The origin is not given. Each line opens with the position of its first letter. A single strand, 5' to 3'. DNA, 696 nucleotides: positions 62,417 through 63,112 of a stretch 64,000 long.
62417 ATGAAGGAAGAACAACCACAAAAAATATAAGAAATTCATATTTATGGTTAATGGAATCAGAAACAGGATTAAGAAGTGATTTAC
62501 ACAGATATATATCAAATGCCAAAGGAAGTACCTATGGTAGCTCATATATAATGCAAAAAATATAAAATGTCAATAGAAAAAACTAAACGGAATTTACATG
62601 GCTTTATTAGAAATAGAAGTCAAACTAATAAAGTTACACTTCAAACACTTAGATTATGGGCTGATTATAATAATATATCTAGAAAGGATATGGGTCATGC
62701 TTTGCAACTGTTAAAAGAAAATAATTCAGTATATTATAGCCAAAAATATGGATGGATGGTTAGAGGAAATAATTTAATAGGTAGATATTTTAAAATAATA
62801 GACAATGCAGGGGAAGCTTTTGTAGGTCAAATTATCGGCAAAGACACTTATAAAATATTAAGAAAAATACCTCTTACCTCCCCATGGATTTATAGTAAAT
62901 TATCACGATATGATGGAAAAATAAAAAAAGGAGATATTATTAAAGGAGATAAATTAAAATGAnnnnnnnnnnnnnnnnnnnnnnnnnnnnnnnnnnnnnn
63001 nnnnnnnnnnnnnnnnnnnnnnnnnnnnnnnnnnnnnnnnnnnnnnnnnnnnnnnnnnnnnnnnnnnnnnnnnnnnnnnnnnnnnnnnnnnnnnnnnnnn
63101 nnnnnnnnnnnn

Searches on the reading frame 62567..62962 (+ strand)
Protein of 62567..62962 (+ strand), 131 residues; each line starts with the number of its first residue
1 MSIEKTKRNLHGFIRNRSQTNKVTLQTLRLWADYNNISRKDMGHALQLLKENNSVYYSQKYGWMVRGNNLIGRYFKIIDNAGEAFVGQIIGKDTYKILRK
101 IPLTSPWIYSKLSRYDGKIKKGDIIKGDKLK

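Call 74: find_encoding_contigs(protein=window:62567-62962:+, flank=10000, max_places=4)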
Protein window:62567-62962:+ (131 aa): 6 contigs read that carry it; 4 places shown.
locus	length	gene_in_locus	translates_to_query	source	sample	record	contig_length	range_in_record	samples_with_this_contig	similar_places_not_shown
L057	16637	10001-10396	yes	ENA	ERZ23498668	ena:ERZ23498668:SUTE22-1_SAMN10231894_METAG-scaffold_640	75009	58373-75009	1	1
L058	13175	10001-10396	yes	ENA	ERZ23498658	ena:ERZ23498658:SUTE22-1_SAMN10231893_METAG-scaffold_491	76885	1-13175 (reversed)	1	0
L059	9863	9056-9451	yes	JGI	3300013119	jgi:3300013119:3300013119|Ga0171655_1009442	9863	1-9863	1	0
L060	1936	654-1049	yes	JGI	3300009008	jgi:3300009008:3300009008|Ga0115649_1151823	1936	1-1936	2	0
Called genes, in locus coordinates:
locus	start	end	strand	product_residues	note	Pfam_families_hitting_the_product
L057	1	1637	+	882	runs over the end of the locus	-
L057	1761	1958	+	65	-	-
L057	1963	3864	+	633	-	-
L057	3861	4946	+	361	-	-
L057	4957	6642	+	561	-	-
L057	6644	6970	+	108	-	-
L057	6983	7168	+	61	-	-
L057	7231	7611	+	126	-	-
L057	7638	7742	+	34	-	-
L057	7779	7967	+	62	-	-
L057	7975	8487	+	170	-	-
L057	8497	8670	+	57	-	-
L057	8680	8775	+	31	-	-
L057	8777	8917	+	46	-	-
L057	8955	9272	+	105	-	-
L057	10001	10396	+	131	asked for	-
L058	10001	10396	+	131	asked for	-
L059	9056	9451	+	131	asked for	-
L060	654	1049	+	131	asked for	-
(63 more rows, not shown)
